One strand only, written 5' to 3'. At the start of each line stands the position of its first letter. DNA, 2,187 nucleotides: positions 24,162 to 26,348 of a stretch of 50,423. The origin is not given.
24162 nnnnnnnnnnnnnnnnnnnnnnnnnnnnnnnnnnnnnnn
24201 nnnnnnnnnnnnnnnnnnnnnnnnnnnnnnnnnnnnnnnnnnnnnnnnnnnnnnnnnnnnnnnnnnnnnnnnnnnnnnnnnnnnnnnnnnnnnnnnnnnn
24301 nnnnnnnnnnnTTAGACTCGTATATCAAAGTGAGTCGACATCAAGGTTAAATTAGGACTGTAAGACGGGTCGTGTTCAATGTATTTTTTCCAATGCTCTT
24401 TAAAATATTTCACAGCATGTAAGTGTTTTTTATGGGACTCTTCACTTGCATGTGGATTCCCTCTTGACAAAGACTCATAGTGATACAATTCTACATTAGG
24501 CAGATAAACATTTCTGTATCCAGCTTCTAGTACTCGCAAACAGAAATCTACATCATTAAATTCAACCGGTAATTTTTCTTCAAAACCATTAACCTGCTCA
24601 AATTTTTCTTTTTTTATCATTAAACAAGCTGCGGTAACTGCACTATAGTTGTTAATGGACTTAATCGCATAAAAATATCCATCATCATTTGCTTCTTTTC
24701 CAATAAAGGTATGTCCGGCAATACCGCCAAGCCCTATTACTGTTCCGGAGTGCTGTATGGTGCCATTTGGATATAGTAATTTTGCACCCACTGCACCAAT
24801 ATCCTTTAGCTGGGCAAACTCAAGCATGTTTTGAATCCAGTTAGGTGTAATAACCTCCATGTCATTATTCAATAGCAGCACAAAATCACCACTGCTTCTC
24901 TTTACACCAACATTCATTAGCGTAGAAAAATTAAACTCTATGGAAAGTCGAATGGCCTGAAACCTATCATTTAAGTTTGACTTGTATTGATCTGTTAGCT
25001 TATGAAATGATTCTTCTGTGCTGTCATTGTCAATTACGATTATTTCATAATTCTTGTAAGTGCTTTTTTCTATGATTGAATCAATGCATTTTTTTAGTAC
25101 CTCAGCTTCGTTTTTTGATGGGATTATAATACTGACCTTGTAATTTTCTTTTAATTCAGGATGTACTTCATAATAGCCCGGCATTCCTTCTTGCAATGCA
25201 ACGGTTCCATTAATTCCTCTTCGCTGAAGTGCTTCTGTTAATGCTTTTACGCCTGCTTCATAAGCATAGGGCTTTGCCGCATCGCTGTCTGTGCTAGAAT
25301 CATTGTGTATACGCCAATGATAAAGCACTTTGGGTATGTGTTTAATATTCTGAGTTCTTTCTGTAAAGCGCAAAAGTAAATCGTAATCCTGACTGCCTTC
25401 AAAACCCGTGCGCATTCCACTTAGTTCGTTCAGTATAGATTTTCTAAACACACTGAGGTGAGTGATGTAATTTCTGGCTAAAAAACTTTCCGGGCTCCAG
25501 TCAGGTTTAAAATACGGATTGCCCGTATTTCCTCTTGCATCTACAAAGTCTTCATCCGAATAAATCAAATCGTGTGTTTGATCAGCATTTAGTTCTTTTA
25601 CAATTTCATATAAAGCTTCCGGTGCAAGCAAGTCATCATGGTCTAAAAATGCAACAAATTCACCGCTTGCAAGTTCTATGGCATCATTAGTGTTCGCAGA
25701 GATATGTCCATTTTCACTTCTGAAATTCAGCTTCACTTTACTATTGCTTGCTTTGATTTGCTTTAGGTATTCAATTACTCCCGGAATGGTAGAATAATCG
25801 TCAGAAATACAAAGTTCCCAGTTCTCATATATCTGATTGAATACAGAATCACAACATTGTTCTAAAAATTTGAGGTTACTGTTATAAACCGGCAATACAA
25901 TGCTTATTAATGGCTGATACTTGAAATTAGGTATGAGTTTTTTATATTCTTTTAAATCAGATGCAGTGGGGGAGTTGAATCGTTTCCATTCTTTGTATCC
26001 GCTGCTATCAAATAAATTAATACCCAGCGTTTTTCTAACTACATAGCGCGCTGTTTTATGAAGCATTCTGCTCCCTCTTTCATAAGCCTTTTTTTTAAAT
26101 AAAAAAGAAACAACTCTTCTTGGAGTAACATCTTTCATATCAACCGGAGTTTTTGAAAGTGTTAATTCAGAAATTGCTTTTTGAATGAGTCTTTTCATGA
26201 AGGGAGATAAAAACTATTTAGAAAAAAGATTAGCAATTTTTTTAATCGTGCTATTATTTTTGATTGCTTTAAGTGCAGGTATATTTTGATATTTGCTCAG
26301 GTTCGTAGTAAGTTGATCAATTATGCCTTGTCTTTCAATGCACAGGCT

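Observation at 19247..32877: Composite surface-glycan locus combining an ABC exporter, two O-acyl relay modules, a sulfotransferase-like::GT2 fusion and an O-antigen-ligase-family protein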

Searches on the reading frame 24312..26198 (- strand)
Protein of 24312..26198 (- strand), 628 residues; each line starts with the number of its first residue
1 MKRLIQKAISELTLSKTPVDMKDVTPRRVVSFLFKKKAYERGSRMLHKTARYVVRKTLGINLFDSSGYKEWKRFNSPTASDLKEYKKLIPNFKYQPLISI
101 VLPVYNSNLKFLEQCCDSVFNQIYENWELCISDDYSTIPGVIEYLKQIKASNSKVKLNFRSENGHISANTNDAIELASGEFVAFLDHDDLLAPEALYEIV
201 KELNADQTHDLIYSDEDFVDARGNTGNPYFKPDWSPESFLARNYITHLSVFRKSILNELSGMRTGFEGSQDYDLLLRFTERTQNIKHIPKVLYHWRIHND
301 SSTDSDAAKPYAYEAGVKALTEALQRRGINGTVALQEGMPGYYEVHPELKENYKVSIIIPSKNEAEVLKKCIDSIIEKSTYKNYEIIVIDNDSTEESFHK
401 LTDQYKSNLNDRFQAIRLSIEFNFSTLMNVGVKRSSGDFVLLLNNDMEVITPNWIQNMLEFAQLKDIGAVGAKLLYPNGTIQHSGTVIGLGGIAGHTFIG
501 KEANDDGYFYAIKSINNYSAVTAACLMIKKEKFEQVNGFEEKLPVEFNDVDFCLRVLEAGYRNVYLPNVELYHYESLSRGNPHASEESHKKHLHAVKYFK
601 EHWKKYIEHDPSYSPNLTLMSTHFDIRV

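Call 3: search_protein_families(library=pfam, proteins=[window:24312-26198:-], max_evalue=0.01)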
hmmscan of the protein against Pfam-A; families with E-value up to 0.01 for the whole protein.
window:24312-26198:- (628 aa): 6 families
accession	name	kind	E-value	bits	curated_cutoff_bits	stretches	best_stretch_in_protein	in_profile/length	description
PF00535.33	Glycos_transf_2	-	1.4e-49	168.7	23.3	2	99-258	1-166/168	Glycosyl transferase family 2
PF10111.15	Glyco_tranf_2_2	-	8.2e-19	68.6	27.3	2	356-608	1-247/276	Glycosyltransferase like family 2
PF13641.12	Glyco_tranf_2_3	-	3.6e-18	66.9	27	2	355-575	3-213/230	Glycosyltransferase like family 2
PF13632.12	Glyco_trans_2_3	-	1.4e-05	25.5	27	0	182-291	2-119/198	Glycosyl transferase family group 2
PF02709.20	Glyco_transf_7C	-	7.4e-05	22.8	23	1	516-568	14-67/78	N-terminal domain of galactosyltransferase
PF13712.12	Glyco_tranf_2_5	-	0.0023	18.1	27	1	426-570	43-183/210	Glycosyltransferase like family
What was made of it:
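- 24312..26198 (-): Dual-GT2 protein (628 aa) with a basic, conserved N-terminal ~95 aa. Candidate disaccharide-repeat polymerase. Two Glycos_transf_2 stretches, E 1e-49 (call 3).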

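Call 6: search_protein_families(library=ncbifam, proteins=[window:24312-26198:-], max_evalue=0.001)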
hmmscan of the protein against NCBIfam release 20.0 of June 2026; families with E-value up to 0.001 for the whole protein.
window:24312-26198:- (628 aa): 23 families
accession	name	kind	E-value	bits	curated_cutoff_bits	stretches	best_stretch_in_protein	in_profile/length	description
NF053739.1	GlytfEpsEBac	equivalog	3.5e-34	118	450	2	96-298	1-205/265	glycosyltransferase EpsE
NF047683.1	TeichurnBiosyTuaG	equivalog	1.9e-33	116.2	400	2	93-224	3-131/252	teichuronic acid biosynthesis protein TuaG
NF007482.0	PRK10073.1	equivalog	1.2e-28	100.1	423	2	95-257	5-177/334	glycosyltransferase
TIGR03965.1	mycofact_glyco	equivalog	1e-27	97.2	280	2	350-573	70-280/467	mycofactocin biosynthesis glycosyltransferase MftF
NF007453.0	PRK10018.1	equivalog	9.5e-25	87.8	382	2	94-279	4-190/280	colanic acid biosynthesis glycosyltransferase WcaA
NF038299.1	EPS_HpsN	equivalog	1.1e-24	87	425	2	354-602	2-246/317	hormogonium polysaccharide biosynthesis glycosyltransferase HpsN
TIGR04017.1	WcaA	equivalog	3.5e-24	85.9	495.75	2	95-279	4-189/279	colanic acid biosynthesis glycosyltransferase WcaA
NF050050.1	ProtGlycPglI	equivalog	2.1e-23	83.2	500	2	96-258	2-167/306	GalNAc(5)-diNAcBac-PP-undecaprenol beta-1,3-glucosyltransferase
TIGR03937.1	PgaC_IcaA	equivalog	2.4e-21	76.2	422.3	2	346-489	38-173/407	poly-beta-1,6-N-acetyl-D-glucosamine synthase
TIGR03111.1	glyc2_xrt_Gpos1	hypoth_equivalog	1.5e-19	70.1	363.95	2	351-476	47-171/439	TIGR03111 family XrtG-associated glycosyltransferase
NF041394.1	GtaseAglG_Halo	equivalog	1.1e-18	67.6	440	2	98-204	3-108/304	glucosyl-dolichyl phosphate glucuronosyltransferase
NF041875.1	EPS_EpsD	equivalog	1.5e-18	67.3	370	2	355-462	1-104/325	exopolysaccharide biosynthesis glycosyltransferase EpsD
TIGR04242.1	nodulat_NodC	equivalog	2.7e-18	66.1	550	2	349-478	44-172/395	chitooligosaccharide synthase NodC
NF038302.1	EPS_HpsE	equivalog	1e-15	57.5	300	2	354-473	2-123/307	hormogonium polysaccharide biosynthesis glycosyltransferase HpsE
TIGR04283.1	glyco_like_mftF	equivalog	1.9e-15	57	182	1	355-462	1-97/221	TIGR04283 family arsenosugar biosynthesis glycosyltransferase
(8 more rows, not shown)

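Call 55: search_solved_structures(query=window:24312-26198:-, max_evalue=0.00001)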
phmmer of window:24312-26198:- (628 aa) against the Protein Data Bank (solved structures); distinct sequences matched with E-value up to 0.00001: 14.
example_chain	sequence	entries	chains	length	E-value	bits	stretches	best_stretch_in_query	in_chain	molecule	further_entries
2z87_A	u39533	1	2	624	2.9e-34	121.9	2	91-329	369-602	Chondroitin synthase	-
2z86_A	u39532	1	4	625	2.9e-34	121.8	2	91-329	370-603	Chondroitin synthase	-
5hea_A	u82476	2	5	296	1.4e-10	43.6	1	96-201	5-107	Putative glycosyltransferase (GalT1)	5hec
6h1j_A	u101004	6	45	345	2.3e-09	39.6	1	88-286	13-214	Probable ss-1,3-N-acetylglucosaminyltransferase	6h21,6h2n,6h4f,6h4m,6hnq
1h7l_A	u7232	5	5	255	1.2e-08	37.3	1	96-217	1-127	SPORE COAT POLYSACCHARIDE BIOSYNTHESIS PROTEIN SPSA | PROTEIN (SPORE COAT POLYSACCHARIDE BIOSYNTHESIS PROTEIN SPSA)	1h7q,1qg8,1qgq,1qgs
8bz4_A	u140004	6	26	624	6.5e-08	34.8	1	95-206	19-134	Glycosyltransferase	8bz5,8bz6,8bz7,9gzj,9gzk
8bz8_A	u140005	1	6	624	6.5e-08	34.8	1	95-206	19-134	Glycosyltransferase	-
6p61_A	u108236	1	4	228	1e-07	34.2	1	92-305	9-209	Glycosyltransferase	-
3bcv_A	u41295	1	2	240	1.8e-07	33.4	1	96-208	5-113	Putative glycosyltransferase protein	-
5mlz_A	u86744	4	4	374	1.9e-07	33.3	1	351-473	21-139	Dolichol monophosphate mannose synthase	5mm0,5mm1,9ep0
8viw_A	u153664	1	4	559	2.7e-07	32.7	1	352-446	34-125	Heparosan synthase B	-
8vh7_A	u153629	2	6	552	2.8e-07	32.7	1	352-446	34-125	Heparosan synthase B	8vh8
5tze_C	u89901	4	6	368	8.2e-06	27.9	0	98-240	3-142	Glycosyl transferase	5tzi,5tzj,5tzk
9hwj_A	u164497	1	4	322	8.5e-06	27.8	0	343-448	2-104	Undecaprenyl-phosphate 4-deoxy-4-formamido-L-arabinose transferase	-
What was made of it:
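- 24312..26198 (-): Best PDB match is chondroitin polymerase K4CP, E 3e-34, over two stretches (call 55).
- Closest known: Chondroitin polymerase K4CP. Same: It is the best solved relative (E 3e-34, two stretches; call 55).
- It resembles the two-domain polymerase K4CP (call 55).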

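Call 70: find_related_loci(query=A5, collection=metagenome_contigs, flank=10000)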
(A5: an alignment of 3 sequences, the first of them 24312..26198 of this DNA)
Query A5 (628 aa) in metagenome_contigs; peptide patterns used: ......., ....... (x = any residue, [..] = any of these).
600 stretches matched a pattern (row limit reached: there are more); 501 encode a relative of the query (tblastn E <= 1e-3); the best 80 are kept; 80 distinct loci.
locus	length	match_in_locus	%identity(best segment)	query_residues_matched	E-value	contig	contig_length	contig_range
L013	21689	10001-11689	51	65-628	0e+0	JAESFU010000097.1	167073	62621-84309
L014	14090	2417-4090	50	68-626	0e+0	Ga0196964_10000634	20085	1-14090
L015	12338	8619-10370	47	45-628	0e+0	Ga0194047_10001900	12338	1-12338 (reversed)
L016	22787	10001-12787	49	68-618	0e+0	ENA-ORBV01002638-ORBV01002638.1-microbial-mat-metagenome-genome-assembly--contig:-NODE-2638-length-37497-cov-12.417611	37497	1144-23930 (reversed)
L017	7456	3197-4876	52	68-628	0e+0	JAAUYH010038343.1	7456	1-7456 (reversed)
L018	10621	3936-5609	48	68-627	0e+0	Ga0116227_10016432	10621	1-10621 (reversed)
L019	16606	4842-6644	48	30-617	0e+0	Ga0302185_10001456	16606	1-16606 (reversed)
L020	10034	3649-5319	48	71-628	1e-180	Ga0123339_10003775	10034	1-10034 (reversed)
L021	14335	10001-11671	48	71-628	1e-180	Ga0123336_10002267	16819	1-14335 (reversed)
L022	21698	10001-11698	47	63-628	4e-180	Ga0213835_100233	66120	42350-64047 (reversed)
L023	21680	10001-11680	47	66-626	1e-177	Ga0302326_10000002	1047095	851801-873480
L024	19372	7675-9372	49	62-628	8e-177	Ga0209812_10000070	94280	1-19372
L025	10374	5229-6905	46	68-627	5e-176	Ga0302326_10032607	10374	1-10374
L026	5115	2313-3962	47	68-618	2e-178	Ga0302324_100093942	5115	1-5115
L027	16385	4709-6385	47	68-627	3e-174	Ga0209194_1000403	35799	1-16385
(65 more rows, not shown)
